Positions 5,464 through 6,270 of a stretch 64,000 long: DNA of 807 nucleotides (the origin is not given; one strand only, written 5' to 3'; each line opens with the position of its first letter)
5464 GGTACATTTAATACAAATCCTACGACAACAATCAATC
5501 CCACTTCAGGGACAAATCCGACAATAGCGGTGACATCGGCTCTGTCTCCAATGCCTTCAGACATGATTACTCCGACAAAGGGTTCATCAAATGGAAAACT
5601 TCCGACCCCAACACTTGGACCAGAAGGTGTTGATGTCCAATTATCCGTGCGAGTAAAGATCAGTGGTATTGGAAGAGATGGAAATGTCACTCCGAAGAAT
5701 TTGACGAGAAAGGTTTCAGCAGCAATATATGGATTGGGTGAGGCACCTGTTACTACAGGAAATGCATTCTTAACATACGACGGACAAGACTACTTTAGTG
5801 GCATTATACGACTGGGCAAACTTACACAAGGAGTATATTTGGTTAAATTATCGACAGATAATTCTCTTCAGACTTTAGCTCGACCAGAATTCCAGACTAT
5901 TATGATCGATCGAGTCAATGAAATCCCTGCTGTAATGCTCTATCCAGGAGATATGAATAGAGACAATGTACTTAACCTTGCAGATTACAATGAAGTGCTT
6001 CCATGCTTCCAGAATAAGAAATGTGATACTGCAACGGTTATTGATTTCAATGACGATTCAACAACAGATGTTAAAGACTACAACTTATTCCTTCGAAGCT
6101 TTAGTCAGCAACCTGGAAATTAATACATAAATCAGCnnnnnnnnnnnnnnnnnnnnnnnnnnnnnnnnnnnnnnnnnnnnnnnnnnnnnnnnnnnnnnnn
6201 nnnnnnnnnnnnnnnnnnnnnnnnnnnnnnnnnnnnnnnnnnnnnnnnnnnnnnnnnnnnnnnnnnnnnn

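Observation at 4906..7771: Adjacent surface proteins sharing a Cys-containing dockerin-like module; one also carries a CAP/SCP domain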

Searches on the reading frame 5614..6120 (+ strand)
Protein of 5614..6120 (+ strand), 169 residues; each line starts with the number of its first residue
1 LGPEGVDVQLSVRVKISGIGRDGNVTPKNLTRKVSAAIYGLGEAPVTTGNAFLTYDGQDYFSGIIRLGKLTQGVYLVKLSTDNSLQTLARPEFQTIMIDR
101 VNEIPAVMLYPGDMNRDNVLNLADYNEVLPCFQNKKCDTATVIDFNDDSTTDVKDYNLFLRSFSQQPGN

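Call 8: search_solved_structures(query=window:5614-6120:+, max_evalue=10, show_alignments=3)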
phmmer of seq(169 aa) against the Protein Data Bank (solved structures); distinct sequences matched with E-value up to 10: 7.
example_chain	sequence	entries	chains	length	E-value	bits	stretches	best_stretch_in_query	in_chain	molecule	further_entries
3kcp_A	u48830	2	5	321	0.0014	21.5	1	104-161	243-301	Cellulosomal-scaffolding protein A | Cellulosome anchoring protein cohesin region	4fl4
2b59_B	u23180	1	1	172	0.0021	21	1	104-161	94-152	Cellulosomal scaffolding protein A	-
5g5d_B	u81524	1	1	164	0.018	18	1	104-161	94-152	CELLULOSOMAL-SCAFFOLDING PROTEIN A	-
4wi0_B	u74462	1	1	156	0.026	17.5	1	23-164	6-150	Cellulosomal scaffoldin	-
4u3s_B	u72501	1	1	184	0.03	17.2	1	18-164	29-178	Cellulosomal scaffoldin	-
5k39_B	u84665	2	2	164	0.66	12.9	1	106-167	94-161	Dockerin module from a protein of unknown function | Ig domain protein group 2 domain protein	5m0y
4dh2_B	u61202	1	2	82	1.4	11.8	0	108-127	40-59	Dockerin type 1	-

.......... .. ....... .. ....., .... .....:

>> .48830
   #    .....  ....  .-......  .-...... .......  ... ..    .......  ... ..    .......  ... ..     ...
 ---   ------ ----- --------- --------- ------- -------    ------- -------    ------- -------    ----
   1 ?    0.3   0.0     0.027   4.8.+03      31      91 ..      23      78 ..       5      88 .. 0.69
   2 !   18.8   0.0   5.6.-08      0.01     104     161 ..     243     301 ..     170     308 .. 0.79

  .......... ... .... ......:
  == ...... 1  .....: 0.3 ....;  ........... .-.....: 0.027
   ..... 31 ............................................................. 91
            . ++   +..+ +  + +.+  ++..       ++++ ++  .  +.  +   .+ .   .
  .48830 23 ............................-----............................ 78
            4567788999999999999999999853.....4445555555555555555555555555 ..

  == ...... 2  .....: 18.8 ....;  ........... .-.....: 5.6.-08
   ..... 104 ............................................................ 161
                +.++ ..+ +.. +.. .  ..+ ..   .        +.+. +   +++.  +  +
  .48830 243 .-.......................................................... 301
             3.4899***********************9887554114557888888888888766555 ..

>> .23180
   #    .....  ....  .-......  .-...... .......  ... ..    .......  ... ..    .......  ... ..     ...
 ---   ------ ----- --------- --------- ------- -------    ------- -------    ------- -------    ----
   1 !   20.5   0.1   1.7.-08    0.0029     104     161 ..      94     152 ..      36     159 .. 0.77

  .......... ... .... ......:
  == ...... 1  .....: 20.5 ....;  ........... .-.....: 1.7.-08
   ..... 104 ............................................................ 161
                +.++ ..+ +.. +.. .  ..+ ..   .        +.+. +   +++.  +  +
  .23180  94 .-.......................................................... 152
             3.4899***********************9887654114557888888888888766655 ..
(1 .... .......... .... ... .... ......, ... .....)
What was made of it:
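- On Type-II XDoc dyad: A single-sequence phmmer alignment to 4wi0_B/4u3s_B spans both domains, but only at E=0.03 (call 8).
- A alone already hits the CipA XDoc at about 1e-3, and 4wi0_B/4u3s_B across both domains (call 8).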

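Call 11: find_homologous_proteins(query=window:5614-6120:+, max_evalue=0.01)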
Query seq(169 aa): 24 candidates shared short words with the query, none scored E <= 0.01.
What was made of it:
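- Tried and rejected: Word-indexed homology search with A's module found nothing (call 11).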

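Call 14: search_solved_structures(query=A1, max_evalue=10, show_alignments=4)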
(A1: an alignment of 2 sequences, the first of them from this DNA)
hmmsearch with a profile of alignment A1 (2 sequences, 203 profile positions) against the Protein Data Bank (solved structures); distinct sequences matched with E-value up to 10: 8.
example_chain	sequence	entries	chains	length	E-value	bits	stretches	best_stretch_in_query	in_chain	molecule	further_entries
2b59_B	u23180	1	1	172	0.001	22.1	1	131-194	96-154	Cellulosomal scaffolding protein A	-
3kcp_A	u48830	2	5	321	0.0042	20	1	131-194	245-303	Cellulosomal-scaffolding protein A | Cellulosome anchoring protein cohesin region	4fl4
5g5d_B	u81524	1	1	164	0.0067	19.4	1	131-194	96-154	CELLULOSOMAL-SCAFFOLDING PROTEIN A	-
2y3n_B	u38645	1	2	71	0.38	13.6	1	135-195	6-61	CELLULOSOMAL FAMILY-48 PROCESSIVE GLYCOSIDE HYDROLASE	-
3jc5_A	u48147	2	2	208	0.62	13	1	42-90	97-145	DNA replication complex GINS protein PSF1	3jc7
4wuv_A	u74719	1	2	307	0.68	12.8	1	129-157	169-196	2-hydroxycyclohexanecarboxyl-CoA dehydrogenase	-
4bt2_A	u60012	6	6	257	0.95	12.3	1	93-162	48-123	ALPHA-ACETOLACTATE DECARBOXYLASE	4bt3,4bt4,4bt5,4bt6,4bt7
4dh2_B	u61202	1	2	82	1.6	11.6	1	135-196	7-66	Dockerin type 1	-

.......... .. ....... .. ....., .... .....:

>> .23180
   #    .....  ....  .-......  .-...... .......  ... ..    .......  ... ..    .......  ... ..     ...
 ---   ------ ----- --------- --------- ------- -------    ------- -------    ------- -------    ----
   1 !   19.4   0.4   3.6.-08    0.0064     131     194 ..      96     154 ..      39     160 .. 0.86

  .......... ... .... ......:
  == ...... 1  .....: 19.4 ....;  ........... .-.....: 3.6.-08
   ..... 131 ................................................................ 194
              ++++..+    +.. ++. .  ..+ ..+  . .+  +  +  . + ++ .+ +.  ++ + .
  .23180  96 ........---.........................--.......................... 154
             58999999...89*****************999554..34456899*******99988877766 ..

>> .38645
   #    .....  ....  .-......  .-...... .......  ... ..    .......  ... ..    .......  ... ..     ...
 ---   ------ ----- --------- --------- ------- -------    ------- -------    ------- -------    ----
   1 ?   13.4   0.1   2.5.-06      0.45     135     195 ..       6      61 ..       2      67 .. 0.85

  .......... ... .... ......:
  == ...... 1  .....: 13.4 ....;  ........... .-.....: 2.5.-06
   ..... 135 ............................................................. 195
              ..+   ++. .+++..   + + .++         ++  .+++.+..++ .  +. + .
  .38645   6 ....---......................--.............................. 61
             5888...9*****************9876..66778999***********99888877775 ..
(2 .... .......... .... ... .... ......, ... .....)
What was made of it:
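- Closest known: X-module + type-II dockerin. Same: A Cys at the end of helix 1 is shared with the CipA dockerin (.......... against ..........; calls 8, 14).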

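Call 19: search_protein_representatives(alignment_id=A1)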
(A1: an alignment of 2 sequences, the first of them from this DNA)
Query: 2 sequences, 203 profile positions. Proteins with E-value up to 0.001 (for the whole library): 1763; up to 1e-10: 604; up to 1e-30: 54. The best 150 are listed.
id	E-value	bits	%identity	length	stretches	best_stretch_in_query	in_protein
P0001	7.0e-70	251.2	-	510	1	7-203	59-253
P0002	2.3e-64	233.2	-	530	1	3-201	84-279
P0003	9.1e-56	205.1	-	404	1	2-203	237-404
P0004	2.1e-49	184.4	-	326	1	27-201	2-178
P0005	2.5e-49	184.1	-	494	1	2-202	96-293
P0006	1.1e-48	182.0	-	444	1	1-201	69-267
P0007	1.8e-47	178.0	-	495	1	7-199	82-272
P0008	8.1e-47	175.9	-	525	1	3-199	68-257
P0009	2.1e-46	174.6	-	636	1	2-198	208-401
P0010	3.3e-46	173.9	-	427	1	2-199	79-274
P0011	9.2e-46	172.4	-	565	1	2-198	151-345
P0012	1.5e-45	171.8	-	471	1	4-199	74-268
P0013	2.5e-45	171.0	-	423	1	10-199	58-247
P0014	2.7e-44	167.6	-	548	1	2-198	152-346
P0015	3.4e-44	167.3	-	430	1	4-199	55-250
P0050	4.0e-33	131.2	-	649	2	8-196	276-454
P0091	1.5e-22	96.6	-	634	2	121-196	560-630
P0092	1.6e-22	96.6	-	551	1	3-196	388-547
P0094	2.7e-22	95.8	-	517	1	5-194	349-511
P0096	5.3e-22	94.9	-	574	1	4-202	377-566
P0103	6.7e-21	91.3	-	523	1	4-195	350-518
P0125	5.3e-19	85.1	-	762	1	7-190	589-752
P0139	6.9e-18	81.4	-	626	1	23-196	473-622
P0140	7.4e-18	81.3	-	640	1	36-195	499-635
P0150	2.0e-17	79.9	-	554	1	10-196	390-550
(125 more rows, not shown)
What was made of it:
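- The profile of the shared unit finds 1763 cluster representatives, 604 of them at E<=1e-10 (call 19).
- Tried and rejected: The exhaustive representative search was needed (call 19).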

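Call 23: search_protein_families(library=pfam, alignment_id=A2, max_evalue=0.001)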
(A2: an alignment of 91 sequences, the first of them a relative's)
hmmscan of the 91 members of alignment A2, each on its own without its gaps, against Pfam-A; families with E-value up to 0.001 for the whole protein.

A. member 1, P0003 (404 aa): 1 family
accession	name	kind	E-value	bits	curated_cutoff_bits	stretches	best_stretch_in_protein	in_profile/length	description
PF00188.32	CAP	-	3.3e-13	50.9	21.1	1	63-179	1-115/117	Cysteine-rich secretory protein family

B. families by the number of members that match (of 91 scanned): 25 families
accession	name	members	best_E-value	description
PF00404.24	Dockerin_1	31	2.4e-12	Dockerin type I domain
PF00188.32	CAP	23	2.7e-21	Cysteine-rich secretory protein family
PF00963.24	Cohesin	7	7.3e-08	Cohesin domain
PF13860.13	FlgD_ig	4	2.1e-05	FlgD Ig-like domain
PF17210.9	SdrD_B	3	6e-16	SdrD B-like domain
PF04185.19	Phosphoesterase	2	2.3e-31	Phosphoesterase family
PF02018.23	CBM_4_9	2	9.3e-20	Carbohydrate binding domain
PF13620.12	CarboxypepD_reg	2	2.7e-06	Carboxypeptidase regulatory-like domain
PF17802.7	SpaA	2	1.6e-05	Prealbumin-like fold domain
PF00150.24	Cellulase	1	4.1e-32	Cellulase (glycosyl hydrolase family 5)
PF14200.12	RicinB_lectin_2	1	6.8e-20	Ricin-type beta-trefoil lectin domain-like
PF00092.34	VWA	1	4.6e-17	von Willebrand factor type A domain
PF01471.23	PG_binding_1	1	2.8e-15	Putative peptidoglycan binding domain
PF13519.12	VWA_2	1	3.5e-14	von Willebrand factor type A domain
PF07705.17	CARDB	1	8.4e-12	CARDB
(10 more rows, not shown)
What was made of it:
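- On Dockerin (two F-hand Ca2+-binding loop-helix repeats): 31 of 91 relatives match Pfam Dockerin_1 (call 23).
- On CAP / SCP / PR-1 superfamily (Pfam PF00188): 23 of 91 XDoc relatives have the same architecture (call 23).
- Closest known: Type-I dockerins. Same: 31 of 91 relatives match the Pfam model (call 23).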

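Call 36: search_protein_families(library=pfam, proteins=[P0103, P0091, P0094, P0125, P0140, P0150, P0096, P0139, P0092, P0050], max_evalue=0.01)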
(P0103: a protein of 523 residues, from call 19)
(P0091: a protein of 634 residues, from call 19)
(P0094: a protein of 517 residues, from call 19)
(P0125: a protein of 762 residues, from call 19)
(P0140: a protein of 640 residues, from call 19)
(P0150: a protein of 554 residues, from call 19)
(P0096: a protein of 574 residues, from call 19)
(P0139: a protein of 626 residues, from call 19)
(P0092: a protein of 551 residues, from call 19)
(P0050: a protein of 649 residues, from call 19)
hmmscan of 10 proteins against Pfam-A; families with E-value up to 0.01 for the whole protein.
P0103 (523 aa): 5 families
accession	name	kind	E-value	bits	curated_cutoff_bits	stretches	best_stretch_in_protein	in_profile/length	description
PF17210.9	SdrD_B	-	1.2e-09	38.7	29.7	1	220-295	6-73/112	SdrD B-like domain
PF00404.24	Dockerin_1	-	3.2e-07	30.9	22.9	1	461-517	2-56/57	Dockerin type I domain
PF00963.24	Cohesin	-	2e-06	28.5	24.1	1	47-162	6-131/139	Cohesin domain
PF13620.12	CarboxypepD_reg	-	2.7e-06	28.1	32.3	1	242-290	10-58/82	Carboxypeptidase regulatory-like domain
PF17802.7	SpaA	-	1.6e-05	25.4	23.1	1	242-292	12-65/91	Prealbumin-like fold domain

P0091 (634 aa): 1 family
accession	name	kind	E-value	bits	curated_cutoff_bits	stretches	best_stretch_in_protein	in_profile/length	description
PF00404.24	Dockerin_1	-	0.00039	21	22.9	1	578-626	3-54/57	Dockerin type I domain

P0094 (517 aa): 1 family
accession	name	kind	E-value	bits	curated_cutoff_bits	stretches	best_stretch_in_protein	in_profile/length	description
PF00404.24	Dockerin_1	-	8.3e-08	32.8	22.9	1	455-506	1-51/57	Dockerin type I domain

P0125 (762 aa): 1 family
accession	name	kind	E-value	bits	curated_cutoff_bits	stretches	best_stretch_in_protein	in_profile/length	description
PF00404.24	Dockerin_1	-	0.00022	21.8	22.9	1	705-753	2-53/57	Dockerin type I domain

P0140 (640 aa): 2 families
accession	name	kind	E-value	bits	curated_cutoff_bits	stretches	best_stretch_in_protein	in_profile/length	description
PF00963.24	Cohesin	-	3.5e-06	27.7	24.1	1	51-157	7-116/139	Cohesin domain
PF00404.24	Dockerin_1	-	0.0013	19.3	22.9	1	577-629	2-51/57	Dockerin type I domain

P0150 (554 aa): 1 family
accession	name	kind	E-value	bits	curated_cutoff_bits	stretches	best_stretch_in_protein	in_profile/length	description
PF00404.24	Dockerin_1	-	0.0023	18.5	22.9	1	497-543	2-51/57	Dockerin type I domain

P0096 (574 aa): 0 families

P0139 (626 aa): 4 families
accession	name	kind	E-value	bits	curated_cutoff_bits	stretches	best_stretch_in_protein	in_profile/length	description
PF14200.12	RicinB_lectin_2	-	6.8e-20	72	25.6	2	53-134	12-89/89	Ricin-type beta-trefoil lectin domain-like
PF02018.23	CBM_4_9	-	9.3e-20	71.8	25.9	1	221-351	1-131/136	Carbohydrate binding domain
PF00404.24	Dockerin_1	-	1.8e-06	28.5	22.9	1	562-619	1-55/57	Dockerin type I domain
PF13860.13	FlgD_ig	-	8.4e-05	22.9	27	1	472-534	13-76/79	FlgD Ig-like domain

P0092 (551 aa): 2 families
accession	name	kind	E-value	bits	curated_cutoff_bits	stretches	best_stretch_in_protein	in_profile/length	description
PF00188.32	CAP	-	8.2e-13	49.7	21.1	1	93-208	3-116/117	Cysteine-rich secretory protein family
PF02369.22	Big_1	-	4.4e-06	27.2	34.9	1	259-327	20-84/93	Bacterial Ig-like domain (group 1)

P0050 (649 aa): 2 families
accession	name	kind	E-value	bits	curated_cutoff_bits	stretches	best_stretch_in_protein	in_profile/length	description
PF00404.24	Dockerin_1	-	2.4e-12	47.3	22.9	2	587-643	1-56/57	Dockerin type I domain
PF00963.24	Cohesin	-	2.4e-05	25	24.1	1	78-196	2-117/139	Cohesin domain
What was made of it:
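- Others carry VWA, GH5, CBM4_9, ricin or PG-binding domains (calls 23, 36).
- Tried and rejected: In relatives the Pfam cohesin lies at the N-terminus, separate from the sandwich + dockerin (call 36).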

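Call 40: predict_structure(alignment_id=A5)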
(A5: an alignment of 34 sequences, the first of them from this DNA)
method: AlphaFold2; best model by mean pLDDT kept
length: 169 residues; sequences in the alignment: 34
mean_pLDDT: 92.7   pTM: 0.87
mean pLDDT of the five models: 92.7, 92.6, 92.6, 92.1, 91.3
residues with pLDDT >= 90: 143; 70-90: 17; 50-70: 6; < 50: 3
segments of 3 or more residues with pLDDT < 50: none
pLDDT, mean of each block of 10 residues (from residue 1): 76 98 96 98 96 98 97 97 96 96 98 94 93 83 94 93 71
secondary structure, 60 per line:
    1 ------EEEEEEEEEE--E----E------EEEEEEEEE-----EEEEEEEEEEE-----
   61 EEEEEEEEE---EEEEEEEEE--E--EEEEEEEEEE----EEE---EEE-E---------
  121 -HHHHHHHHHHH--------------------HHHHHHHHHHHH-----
elements in order: E7-16 E31-39 E45-55 E61-69 E73-81 E87-96 E101-103 E107-109 H122-132 H153-164
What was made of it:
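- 5614..5925 (+): A: X-module-like Ig-type beta-sandwich (aa 237-340). AF2 model with eight strands and pLDDT 92.7 (call 40).
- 5926..6120 (+): A: dockerin module (aa 341-405). Ca loop 1 is aa 349-360 (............, nt 5950-5985). The Cys pair is C367/C373. Ca loop 2 is aa 380-391 (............, nt 6043-6078). Helices lie at module positions 122-132 and 153-164 (call 40).
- On Type-II XDoc dyad: The AF2 model is a single body with pTM 0.87 (call 40).
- The AF2 model has pLDDT 92.7 and pTM 0.87 (call 40).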

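Call 42: fold_search(model_id=the predicted structure, library=pdb)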
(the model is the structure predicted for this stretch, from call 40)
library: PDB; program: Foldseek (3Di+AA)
matches with E <= 10: 1001; with E <= 0.001: 9
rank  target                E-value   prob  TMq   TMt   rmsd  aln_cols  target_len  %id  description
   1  5k39_B                1.3e-05  1.00  0.51  0.56   5.8       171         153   16  THE TYPE II COHESIN DOCKERIN COMPLEX FROM CLOSTRIDIUM THERMOCELLUM (released 2017-03-29)
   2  4u3s_B                1.6e-05  1.00  0.53  0.56   5.4       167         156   14  Crystal structure of Coh3ScaB-XDoc_M1ScaA complex: A N-terminal interface mutant of type II Cohesin-X-Dockerin complex (released 2015-07-29)
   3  5g5d_B                2.0e-05  1.00  0.60  0.64   4.3       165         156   17  Crystal Structure of the CohScaC2-XDocCipA type II complex from Clostridium thermocellum (released 2017-04-05)
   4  3kcp_A                3.4e-05  1.00  0.57  0.35   5.9       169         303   17  Crystal structure of interacting Clostridium thermocellum multimodular components (released 2010-02-09)
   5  4wi0_B                7.3e-05  1.00  0.51  0.54   5.4       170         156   18  Crystal structure of Coh3ScaB-XDoc_M2ScaA complex: A C-terminal interface mutant of type II Cohesin-X-Dockerin complex (released 2015-10-07)
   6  4fl4_L                1.1e-04  1.00  0.56  0.34   5.6       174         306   17  Scaffoldin conformation and dynamics revealed by a ternary complex from the Clostridium thermocellum cellulosome (released 2012-06-27)
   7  4fl4_I                1.1e-04  1.00  0.54  0.33   6.2       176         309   16  Scaffoldin conformation and dynamics revealed by a ternary complex from the Clostridium thermocellum cellulosome (released 2012-06-27)
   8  2b59_B                1.1e-04  1.00  0.52  0.55   5.3       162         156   18  The type II cohesin dockerin complex (released 2005-10-11)
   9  4fl4_C                2.8e-04  1.00  0.55  0.34   6.6       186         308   17  Scaffoldin conformation and dynamics revealed by a ternary complex from the Clostridium thermocellum cellulosome (released 2012-06-27)
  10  8qox_B                5.7e-03  0.97  0.31  0.15   5.1       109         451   10  Two-component assembly of SlaA and SlaB S-layer proteins of Sulfolobus acidocaldarius (released 2024-02-21)
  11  8x8k_C                7.2e-03  0.87  0.27  0.37   6.5       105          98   18  Crystal structure of STBD1 CBM20 domain in complex with maltotetraose (released 2024-09-18)
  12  8f90_A                8.6e-03  0.84  0.27  0.29  18.6       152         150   14  Intramolecular ester bond-containing repeat domain 2 from Suipraoptans intestinalis adhesin (released 2024-06-19)
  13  8eoi_G                1.4e-02  0.77  0.26  0.35   8.6       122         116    6  Structure of a human EMC:human Cav1.2 channel complex in GDN detergent (released 2023-05-24)
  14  3mn8_D                1.4e-02  0.95  0.28  0.15   6.1       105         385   15  Structure of Drosophila melanogaster carboxypeptidase D isoform 1B short (released 2010-07-28)
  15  3idu_B                1.5e-02  0.41  0.23  0.31  15.8       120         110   11  Crystal Structure of the CARDB domain of the PF1109 protein in complex with di-metal ions from Pyrococcus furiosus, No (released 2009-08-04)
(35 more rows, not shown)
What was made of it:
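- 5614..5925 (+): Foldseek aligns it together with the dockerin to the XDoc chains 5k39_B, 4u3s_B, 5g5d_B and 2b59_B (call 42).
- On Type-II XDoc dyad: Foldseek aligns both domains together to 5k39_B, 4u3s_B, 5g5d_B, 3kcp_A, 4wi0_B, 4fl4 and 2b59_B (call 42).
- The whole dyad, including the helices that contact the cohesin, superposes on XDocs solved in complex with cohesins (call 42).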

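Call 76: find_encoding_contigs(protein=P0140, flank=10000, max_places=1)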
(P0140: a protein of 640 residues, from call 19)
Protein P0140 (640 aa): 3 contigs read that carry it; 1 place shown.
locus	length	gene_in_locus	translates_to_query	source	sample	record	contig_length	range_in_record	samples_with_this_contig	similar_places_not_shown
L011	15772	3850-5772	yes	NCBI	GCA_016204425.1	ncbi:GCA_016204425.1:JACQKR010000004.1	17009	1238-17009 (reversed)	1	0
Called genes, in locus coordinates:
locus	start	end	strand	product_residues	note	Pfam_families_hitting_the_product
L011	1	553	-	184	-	PF06559:DCD_N (weak), PF22769:DCD, PF00692:dUTPase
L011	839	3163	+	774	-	-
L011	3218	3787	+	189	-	PF00963:Cohesin (weak)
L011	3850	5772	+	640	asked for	PF00963:Cohesin (weak)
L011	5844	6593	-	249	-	PF01996:F420_ligase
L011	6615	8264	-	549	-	-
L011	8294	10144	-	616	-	-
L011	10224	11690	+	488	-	PF08245:Mur_ligase_M (faint), PF02875:Mur_ligase_C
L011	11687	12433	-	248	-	-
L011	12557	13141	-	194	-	-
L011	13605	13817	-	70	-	-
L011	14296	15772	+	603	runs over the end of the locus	-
